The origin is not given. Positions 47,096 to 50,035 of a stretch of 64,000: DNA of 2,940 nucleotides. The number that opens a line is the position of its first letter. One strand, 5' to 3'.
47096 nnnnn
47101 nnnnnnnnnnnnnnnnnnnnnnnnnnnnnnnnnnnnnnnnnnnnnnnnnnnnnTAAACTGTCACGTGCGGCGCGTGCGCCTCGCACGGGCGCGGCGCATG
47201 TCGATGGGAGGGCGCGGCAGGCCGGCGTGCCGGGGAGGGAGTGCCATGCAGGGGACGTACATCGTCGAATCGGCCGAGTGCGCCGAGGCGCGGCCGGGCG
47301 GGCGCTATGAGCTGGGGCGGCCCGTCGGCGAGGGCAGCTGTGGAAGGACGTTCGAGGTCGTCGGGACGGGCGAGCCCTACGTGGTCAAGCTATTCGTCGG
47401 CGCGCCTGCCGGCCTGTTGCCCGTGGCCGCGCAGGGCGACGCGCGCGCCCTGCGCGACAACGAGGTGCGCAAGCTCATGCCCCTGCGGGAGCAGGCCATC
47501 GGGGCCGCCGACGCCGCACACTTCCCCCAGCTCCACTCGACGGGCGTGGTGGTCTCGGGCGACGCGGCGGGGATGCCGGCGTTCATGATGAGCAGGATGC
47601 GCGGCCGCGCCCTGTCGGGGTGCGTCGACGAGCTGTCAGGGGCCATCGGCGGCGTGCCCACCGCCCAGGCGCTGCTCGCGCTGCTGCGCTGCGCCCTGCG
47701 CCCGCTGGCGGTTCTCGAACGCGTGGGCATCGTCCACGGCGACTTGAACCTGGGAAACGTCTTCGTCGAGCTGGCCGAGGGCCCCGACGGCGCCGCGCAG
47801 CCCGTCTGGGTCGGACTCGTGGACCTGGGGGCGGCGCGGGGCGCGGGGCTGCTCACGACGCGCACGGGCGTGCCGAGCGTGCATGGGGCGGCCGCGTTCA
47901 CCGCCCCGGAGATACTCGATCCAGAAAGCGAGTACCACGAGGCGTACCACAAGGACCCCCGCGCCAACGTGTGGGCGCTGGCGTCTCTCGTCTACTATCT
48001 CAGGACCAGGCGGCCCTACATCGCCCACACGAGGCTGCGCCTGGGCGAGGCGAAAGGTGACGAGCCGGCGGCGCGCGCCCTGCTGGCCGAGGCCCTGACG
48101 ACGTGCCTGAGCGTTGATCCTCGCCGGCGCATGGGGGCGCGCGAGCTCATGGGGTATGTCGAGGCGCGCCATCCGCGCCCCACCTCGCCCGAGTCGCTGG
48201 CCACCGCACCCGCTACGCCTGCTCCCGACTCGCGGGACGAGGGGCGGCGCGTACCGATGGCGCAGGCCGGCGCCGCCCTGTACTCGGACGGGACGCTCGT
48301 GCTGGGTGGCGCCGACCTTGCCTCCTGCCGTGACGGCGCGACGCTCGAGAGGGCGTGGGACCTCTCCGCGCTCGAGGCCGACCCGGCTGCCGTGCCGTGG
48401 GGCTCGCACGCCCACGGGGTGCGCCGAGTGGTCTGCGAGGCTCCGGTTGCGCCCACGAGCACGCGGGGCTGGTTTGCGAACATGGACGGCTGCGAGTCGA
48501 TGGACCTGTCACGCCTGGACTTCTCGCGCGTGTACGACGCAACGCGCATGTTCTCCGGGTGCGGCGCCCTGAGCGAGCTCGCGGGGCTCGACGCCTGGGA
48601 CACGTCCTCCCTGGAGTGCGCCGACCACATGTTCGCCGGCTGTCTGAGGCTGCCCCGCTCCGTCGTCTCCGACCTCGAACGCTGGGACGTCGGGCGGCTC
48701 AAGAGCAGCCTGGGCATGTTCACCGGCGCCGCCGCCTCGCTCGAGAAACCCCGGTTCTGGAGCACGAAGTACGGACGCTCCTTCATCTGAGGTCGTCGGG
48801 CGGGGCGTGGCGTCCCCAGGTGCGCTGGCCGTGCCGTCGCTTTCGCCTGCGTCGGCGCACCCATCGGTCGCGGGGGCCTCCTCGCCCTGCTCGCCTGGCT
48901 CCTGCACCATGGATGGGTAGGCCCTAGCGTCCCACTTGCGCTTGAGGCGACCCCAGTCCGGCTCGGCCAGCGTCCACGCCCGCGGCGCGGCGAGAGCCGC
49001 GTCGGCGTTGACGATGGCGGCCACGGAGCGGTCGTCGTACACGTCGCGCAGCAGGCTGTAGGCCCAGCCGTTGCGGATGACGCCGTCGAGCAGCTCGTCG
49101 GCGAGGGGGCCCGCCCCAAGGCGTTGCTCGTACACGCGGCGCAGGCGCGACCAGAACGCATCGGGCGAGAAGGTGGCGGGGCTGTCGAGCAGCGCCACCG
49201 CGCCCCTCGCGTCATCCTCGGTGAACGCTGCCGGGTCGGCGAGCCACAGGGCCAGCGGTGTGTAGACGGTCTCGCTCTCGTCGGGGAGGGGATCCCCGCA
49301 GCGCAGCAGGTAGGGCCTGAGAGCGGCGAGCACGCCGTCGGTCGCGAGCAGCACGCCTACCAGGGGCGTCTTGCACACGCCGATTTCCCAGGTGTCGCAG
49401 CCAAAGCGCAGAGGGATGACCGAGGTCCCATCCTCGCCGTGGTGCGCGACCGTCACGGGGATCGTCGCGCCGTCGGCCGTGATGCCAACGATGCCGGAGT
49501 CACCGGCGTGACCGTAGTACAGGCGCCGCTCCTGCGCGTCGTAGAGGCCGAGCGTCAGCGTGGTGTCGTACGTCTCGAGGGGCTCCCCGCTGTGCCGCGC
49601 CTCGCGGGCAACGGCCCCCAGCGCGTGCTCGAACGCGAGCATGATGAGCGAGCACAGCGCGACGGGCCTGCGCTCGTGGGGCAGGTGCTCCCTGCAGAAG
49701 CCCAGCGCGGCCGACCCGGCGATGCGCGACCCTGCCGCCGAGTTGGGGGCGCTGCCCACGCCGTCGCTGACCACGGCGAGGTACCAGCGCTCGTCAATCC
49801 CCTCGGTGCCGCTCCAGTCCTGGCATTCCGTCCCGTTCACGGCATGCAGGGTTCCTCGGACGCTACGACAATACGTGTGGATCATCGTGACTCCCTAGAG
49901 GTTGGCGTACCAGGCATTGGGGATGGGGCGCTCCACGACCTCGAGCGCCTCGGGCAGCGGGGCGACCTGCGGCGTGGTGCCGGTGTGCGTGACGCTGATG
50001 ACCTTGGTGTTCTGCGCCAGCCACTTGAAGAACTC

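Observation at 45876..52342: FHA / kinase / PP2C / vWA / kinase island: an expanded TerY-P (YegI-YegK-YegL type) phospho-signalling module of unknown function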

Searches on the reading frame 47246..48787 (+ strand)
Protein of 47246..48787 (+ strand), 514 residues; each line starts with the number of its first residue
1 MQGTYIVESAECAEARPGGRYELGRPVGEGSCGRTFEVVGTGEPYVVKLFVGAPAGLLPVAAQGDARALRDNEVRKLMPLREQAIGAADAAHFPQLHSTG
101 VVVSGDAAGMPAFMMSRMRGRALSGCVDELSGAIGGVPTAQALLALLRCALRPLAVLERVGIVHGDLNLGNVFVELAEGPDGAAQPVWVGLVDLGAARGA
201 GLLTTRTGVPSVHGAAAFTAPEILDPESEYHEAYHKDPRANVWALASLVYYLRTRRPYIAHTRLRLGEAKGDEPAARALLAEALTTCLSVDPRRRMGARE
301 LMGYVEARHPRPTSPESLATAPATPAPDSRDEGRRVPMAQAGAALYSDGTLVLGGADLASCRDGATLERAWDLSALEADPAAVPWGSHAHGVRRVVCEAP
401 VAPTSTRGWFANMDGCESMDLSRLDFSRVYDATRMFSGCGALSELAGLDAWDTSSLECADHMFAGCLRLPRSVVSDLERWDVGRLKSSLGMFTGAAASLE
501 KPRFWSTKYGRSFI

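Call 5: search_protein_families(library=pfam, proteins=[window:47246-48787:+], max_evalue=0.01)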
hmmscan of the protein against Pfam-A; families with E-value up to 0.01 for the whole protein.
window:47246-48787:+ (514 aa): 4 families
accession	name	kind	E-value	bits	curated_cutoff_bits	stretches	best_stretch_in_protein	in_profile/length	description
PF00069.31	Pkinase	-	2.3e-09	37.5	31.7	1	145-302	102-258/263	Protein kinase domain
PF03382.20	DUF285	-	9.5e-09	35.5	25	1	407-500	4-90/120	Mycoplasma protein of unknown function, DUF285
PF01636.29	APH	-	1.9e-05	25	23.2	0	142-181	149-184/239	Phosphotransferase enzyme family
PF19974.5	TCAD9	-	0.0049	16.5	40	1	62-175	212-312/429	Ternary complex associated domain 9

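Call 6: search_protein_families(library=padloc, proteins=[window:47246-48787:+], max_evalue=0.01)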
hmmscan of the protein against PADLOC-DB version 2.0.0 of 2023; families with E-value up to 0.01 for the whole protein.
window:47246-48787:+ (514 aa): 6 families
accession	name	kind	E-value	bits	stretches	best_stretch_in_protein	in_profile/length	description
PDLC04042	PD-T4-6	-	1.2e-11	42.8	1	19-275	9-229/292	-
PDLC04138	mad6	-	2.4e-11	41.3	1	143-321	155-326/659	mads_6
PDLC04053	PD-T4-6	-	3.4e-09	34.6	1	108-279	81-232/311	-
PDLC04054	PD-T4-6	-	1.5e-08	32.5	1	144-326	114-295/347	-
PDLC03920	MkoA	-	7e-08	29.2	1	19-307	8-276/1112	-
PDLC04061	PD-T4-6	-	7.1e-05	20.5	1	109-265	93-230/510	-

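Call 7: search_protein_families(library=ncbifam, proteins=[window:47246-48787:+], max_evalue=0.01)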
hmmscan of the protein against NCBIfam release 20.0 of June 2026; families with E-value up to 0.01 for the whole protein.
window:47246-48787:+ (514 aa): 2 families
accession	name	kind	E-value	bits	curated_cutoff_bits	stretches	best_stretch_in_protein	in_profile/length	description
NF052427.1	StpK7MSMEG_1200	equivalog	6.2e-05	21.7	900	1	14-261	2-212/601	serine/threonine protein kinase StpK7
NF047741.1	antiphage_MADS6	equivalog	0.0004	19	460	0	118-326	280-478/612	methylation-associated defense system protein kinase MAD6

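Call 29: find_homologous_proteins(query=window:47246-48787:+)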
Query window:47246-48787:+ (514 aa): 2 proteins with E <= 0.001 among 8000 candidates.
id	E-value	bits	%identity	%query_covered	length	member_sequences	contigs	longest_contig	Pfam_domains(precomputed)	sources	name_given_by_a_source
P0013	0.0e+0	1154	100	100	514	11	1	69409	PF00069.32,PF03382.21,PF01636.30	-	-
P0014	3.5e-185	635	68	86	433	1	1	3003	PF00069.32,PF03382.21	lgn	-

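Call 30: find_encoding_contigs(protein=P0014, flank=10000, max_places=4)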
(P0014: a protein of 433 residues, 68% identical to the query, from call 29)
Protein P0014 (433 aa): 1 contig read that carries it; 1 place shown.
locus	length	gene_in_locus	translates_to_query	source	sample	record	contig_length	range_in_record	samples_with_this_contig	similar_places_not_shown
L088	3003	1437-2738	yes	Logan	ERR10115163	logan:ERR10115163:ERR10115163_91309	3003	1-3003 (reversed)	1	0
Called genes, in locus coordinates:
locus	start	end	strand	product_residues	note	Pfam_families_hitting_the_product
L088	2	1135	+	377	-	?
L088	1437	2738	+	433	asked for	PF00069:Pkinase (weak), PF03382:DUF285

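Call 68: search_solved_structures(query=window:47246-48787:+, max_evalue=0.01)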
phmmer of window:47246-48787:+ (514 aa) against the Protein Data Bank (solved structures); distinct sequences matched with E-value up to 0.01: 5.
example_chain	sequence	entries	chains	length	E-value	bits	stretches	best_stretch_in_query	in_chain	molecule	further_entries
8xfm_A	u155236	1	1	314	0.0029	19.9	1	153-283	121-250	MAP kinase-interacting serine/threonine-protein kinase 2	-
2ac3_A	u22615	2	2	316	0.0029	19.8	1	153-283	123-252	MAP kinase-interacting serine/threonine kinase 2 | MAP kinase-interacting serine/threonine-protein kinase 2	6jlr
9f58_A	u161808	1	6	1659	0.0033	19.6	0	146-321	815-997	eIF-2-alpha kinase GCN2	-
6qat_A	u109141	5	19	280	0.0054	19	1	144-257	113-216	Serine/threonine-protein kinase ULK2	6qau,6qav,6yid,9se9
2ac5_A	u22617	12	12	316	0.0096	18.1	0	153-283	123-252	MAP kinase-interacting serine/threonine kinase 2 | MAP kinase-interacting serine/threonine-protein kinase 2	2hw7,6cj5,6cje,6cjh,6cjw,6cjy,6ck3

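Call 70: search_protein_families(library=phrogs, proteins=[window:47246-48787:+], max_evalue=0.001)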
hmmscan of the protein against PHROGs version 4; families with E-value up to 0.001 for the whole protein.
window:47246-48787:+ (514 aa): 1 family
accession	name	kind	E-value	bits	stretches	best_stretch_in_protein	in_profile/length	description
phrog_17273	-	unknown function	1.3e-06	27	1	403-507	1161-1259/1713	-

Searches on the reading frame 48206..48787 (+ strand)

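Call 86: search_protein_families(library=pfam, proteins=[window:48206-48787:+], max_evalue=10)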
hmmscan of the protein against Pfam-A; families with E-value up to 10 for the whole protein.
window:48206-48787:+ (194 aa): 1 family
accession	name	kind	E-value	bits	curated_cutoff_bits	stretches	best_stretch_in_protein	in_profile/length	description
PF03382.20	DUF285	-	1.4e-09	38.2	25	1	86-181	3-91/120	Mycoplasma protein of unknown function, DUF285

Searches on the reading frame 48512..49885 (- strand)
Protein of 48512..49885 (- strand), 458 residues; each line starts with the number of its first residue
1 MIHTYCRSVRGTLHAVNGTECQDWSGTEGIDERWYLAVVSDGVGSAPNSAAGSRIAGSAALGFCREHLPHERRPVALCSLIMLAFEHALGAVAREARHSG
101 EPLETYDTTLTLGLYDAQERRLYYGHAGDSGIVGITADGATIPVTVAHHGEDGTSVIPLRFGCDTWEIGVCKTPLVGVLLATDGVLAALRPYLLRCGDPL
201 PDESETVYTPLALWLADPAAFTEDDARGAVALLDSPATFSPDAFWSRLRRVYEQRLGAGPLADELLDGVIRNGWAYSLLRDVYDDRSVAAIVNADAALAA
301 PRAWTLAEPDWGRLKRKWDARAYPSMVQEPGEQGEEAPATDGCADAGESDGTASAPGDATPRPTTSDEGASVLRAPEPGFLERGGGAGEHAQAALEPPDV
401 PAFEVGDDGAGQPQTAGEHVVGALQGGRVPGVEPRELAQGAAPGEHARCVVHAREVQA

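Call 5: search_protein_families(library=pfam, proteins=[window:48512-49885:-], max_evalue=0.01)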
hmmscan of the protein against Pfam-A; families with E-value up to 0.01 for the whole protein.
window:48512-49885:- (458 aa): 1 family
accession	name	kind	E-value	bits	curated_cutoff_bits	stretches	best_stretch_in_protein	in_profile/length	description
PF13672.11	PP2C_2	-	1.6e-23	83.8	24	1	10-191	1-180/209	Protein phosphatase 2C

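Call 6: search_protein_families(library=padloc, proteins=[window:48512-49885:-], max_evalue=0.01)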
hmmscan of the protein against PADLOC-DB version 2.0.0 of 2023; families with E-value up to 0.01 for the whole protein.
window:48512-49885:- (458 aa): 0 families

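Call 7: search_protein_families(library=ncbifam, proteins=[window:48512-49885:-], max_evalue=0.01)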
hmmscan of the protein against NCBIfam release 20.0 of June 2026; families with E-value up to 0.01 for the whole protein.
window:48512-49885:- (458 aa): 1 family
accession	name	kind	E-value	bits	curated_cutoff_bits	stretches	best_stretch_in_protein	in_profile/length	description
NF033484.1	Stp1_PP2C_phos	equivalog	0.0044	16.5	230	1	31-137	21-119/232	Stp1/IreP family PP2C-type Ser/Thr phosphatase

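Call 70: search_protein_families(library=phrogs, proteins=[window:48512-49885:-], max_evalue=0.001)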
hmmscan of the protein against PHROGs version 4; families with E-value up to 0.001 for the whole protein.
window:48512-49885:- (458 aa): 0 families
